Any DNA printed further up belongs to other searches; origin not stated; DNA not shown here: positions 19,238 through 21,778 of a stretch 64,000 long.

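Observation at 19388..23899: Single-chain double UvrA: 1503-aa paralogue built from two complete UvrA-like halves (four ABC modules)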

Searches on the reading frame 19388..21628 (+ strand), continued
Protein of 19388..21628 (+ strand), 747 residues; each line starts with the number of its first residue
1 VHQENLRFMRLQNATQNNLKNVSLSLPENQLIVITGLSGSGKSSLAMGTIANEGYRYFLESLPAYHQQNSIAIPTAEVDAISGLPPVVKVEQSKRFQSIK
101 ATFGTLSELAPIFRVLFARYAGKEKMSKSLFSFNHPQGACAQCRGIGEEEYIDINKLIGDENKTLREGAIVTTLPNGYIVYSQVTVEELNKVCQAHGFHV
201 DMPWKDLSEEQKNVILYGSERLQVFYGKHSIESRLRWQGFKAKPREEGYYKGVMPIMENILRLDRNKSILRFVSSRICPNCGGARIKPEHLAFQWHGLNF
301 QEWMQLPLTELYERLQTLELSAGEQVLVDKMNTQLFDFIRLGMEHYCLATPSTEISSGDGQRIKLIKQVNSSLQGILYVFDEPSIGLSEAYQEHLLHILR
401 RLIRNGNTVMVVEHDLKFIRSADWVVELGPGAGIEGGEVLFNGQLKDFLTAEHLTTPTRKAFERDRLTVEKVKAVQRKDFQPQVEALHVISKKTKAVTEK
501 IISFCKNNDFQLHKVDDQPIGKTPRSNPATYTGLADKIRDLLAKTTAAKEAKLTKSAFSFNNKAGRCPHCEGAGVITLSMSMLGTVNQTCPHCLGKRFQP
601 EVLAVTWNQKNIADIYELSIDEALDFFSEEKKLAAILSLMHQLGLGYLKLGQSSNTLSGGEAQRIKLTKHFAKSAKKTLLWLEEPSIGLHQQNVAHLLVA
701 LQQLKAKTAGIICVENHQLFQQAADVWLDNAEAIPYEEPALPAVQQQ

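Call 29: search_protein_representatives(protein=window:19388-21628:+)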
Query: 747 residues. Proteins with E-value up to 0.001 (for the whole library): 35179; up to 1e-10: 15874; up to 1e-30: 3694. The best 150 are listed.
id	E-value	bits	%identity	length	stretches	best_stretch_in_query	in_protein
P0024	0.0e+00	1500.8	52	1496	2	9-738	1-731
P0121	0.0e+00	1058.2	42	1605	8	8-454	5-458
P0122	0.0e+00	1034.2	41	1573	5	11-704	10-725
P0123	0.0e+00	1026.3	43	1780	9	122-449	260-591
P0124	0.0e+00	1023.8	40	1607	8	7-458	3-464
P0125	0.0e+00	1022.8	41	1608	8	11-467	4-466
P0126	0.0e+00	1019.5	40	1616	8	11-454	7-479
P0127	0.0e+00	1018.0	42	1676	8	8-447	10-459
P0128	1.1e-298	1008.7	40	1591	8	10-451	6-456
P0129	1.2e-297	1005.2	41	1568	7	2-451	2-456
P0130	2.3e-290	981.2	42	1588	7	7-456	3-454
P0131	7.6e-290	979.5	40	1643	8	126-508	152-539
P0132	7.7e-290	979.4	39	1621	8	8-463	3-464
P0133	1.1e-289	978.9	41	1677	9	125-451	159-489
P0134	9.7e-289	975.8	40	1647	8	10-460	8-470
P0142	8.0e-282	953.0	41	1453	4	9-721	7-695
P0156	6.1e-269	910.4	37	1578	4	8-703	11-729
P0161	2.0e-264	895.4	39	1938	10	128-456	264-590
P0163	8.5e-263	890.1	37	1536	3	10-719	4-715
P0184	2.6e-244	828.9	39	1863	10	515-704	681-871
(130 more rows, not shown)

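Call 50: list_cluster_members(proteins=[P0121, P0122, P0142, P0163, P0156, P0126, P0129, P0125, P0123, P0161])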
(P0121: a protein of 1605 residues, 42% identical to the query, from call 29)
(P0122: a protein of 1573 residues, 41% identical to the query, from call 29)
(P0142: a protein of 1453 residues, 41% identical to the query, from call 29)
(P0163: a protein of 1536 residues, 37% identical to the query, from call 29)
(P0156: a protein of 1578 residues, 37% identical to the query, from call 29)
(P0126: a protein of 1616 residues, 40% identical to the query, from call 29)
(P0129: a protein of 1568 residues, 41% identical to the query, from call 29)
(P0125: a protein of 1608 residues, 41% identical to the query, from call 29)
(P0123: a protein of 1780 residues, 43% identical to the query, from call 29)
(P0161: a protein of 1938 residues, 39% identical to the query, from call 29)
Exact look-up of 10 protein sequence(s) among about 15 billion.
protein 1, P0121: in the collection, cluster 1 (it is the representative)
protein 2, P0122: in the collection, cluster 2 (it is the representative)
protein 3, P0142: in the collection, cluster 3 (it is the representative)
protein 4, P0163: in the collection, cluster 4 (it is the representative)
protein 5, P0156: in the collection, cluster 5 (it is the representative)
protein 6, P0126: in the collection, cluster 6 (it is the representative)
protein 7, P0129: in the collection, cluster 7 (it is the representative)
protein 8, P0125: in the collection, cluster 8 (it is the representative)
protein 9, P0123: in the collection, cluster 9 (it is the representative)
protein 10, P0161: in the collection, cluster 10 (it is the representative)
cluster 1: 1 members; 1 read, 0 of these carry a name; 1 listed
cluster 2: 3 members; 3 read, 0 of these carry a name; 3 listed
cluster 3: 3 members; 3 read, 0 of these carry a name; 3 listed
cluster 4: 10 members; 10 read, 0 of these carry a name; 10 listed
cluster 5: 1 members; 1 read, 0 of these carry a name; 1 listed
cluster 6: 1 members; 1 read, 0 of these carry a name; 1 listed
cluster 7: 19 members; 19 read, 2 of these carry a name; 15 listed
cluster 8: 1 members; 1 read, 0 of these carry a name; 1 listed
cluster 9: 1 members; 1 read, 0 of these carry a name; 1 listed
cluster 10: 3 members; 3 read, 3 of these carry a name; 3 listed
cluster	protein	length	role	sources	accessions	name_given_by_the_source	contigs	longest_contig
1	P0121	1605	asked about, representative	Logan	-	-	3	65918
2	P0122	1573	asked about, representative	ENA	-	-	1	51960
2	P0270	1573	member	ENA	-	-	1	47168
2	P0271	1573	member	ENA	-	-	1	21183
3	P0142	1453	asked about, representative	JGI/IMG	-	-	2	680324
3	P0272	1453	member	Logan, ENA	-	-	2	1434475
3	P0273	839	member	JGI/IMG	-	-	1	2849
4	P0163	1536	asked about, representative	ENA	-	-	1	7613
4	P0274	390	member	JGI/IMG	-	-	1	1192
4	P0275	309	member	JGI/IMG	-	-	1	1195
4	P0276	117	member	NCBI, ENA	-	-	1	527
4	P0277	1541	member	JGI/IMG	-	-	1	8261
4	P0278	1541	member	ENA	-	-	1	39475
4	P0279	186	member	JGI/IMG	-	-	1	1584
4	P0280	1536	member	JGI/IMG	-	-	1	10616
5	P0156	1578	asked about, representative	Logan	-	-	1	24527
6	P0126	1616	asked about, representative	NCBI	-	-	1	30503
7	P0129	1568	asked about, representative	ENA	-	-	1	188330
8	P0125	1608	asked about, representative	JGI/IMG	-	-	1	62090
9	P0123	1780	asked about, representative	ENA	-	-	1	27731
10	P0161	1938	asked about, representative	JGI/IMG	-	excinuclease ABC subunit A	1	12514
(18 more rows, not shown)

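Call 65: search_protein_families(library=padloc, proteins=[P0161, P0184, P0121, window:19412-21628:+], max_evalue=1e-20)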
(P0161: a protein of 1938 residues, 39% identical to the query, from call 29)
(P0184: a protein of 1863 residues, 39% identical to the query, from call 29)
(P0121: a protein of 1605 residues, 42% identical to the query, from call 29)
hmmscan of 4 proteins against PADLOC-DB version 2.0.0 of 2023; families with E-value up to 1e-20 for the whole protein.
P0161 (1938 aa): 2 families
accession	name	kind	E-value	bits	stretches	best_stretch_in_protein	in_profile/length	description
PDLC04135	mad3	-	4.1e-159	528.1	4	619-937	8-369/374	mads_3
PDLC04140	mad8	-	1.5e-66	223.1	0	1604-1882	9-238/314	mads_8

P0184 (1863 aa): 2 families
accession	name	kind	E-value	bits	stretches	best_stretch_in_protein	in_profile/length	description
PDLC04135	mad3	-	5.7e-162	537.5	4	613-918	6-357/374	mads_3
PDLC04140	mad8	-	4.2e-69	231.5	0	1556-1817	15-238/314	mads_8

P0121 (1605 aa): 2 families
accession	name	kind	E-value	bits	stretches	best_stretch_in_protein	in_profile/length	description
PDLC04135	mad3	-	1.2e-119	398.2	3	493-804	10-364/374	mads_3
PDLC04140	mad8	-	5.8e-55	185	0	1313-1578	14-234/314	mads_8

window:19412-21628:+ (739 aa): 1 family
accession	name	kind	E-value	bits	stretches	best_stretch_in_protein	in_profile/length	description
PDLC04135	mad3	-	2.2e-36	124.2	0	342-428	259-342/374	mads_3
